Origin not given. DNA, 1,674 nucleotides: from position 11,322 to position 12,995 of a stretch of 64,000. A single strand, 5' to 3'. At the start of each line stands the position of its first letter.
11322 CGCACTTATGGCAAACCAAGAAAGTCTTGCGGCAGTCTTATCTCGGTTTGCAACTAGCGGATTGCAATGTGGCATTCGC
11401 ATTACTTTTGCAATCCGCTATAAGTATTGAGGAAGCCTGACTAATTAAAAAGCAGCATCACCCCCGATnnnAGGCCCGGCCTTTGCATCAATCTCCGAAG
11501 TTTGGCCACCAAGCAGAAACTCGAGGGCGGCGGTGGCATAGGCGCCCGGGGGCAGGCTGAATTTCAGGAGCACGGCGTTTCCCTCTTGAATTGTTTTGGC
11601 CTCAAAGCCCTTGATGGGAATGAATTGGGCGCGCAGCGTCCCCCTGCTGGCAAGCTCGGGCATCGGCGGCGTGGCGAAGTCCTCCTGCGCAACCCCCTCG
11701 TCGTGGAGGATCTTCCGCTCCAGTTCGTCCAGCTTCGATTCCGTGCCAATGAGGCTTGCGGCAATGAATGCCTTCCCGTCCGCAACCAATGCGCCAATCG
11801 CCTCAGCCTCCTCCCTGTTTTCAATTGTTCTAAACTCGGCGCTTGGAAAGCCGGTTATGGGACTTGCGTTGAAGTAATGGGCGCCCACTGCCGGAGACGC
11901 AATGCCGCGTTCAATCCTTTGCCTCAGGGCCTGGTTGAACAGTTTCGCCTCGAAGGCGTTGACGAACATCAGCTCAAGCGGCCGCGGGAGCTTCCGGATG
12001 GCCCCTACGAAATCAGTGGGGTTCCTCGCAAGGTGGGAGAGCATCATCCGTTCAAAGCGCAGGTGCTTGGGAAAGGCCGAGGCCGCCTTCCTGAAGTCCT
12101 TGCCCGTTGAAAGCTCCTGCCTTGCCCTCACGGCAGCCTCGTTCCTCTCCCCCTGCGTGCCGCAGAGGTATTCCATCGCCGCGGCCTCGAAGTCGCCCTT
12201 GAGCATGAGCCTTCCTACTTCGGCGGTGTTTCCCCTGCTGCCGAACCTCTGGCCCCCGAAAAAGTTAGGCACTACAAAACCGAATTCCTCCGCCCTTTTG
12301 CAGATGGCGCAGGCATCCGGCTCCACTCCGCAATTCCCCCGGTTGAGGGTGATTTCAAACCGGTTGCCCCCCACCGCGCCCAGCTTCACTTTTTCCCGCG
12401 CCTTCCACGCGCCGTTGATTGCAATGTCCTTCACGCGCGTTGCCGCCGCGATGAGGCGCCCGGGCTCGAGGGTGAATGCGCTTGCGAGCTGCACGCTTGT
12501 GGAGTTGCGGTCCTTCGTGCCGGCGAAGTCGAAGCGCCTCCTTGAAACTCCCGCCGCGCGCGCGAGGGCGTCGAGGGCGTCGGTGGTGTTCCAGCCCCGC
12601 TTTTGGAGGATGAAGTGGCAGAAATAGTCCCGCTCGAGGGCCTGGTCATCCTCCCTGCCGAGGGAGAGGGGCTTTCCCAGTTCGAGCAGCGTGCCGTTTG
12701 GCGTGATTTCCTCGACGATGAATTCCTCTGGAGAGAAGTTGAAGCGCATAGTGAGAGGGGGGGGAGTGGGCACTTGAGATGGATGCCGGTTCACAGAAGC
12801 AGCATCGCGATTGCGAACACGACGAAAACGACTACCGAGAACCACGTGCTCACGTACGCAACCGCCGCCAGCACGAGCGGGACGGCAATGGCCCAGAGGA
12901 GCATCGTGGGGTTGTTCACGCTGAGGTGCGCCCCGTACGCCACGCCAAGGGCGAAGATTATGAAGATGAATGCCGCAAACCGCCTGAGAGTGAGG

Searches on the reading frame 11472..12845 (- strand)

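Call 3: search_protein_families(library=pfam, proteins=[window:11472-12845:-], max_evalue=0.01)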
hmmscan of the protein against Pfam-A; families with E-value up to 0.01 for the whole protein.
window:11472-12845:- (458 aa): 1 family
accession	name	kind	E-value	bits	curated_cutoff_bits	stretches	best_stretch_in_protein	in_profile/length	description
PF01142.23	TruD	-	1.8e-94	317.4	27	1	31-440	14-408/412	tRNA pseudouridine synthase D (TruD)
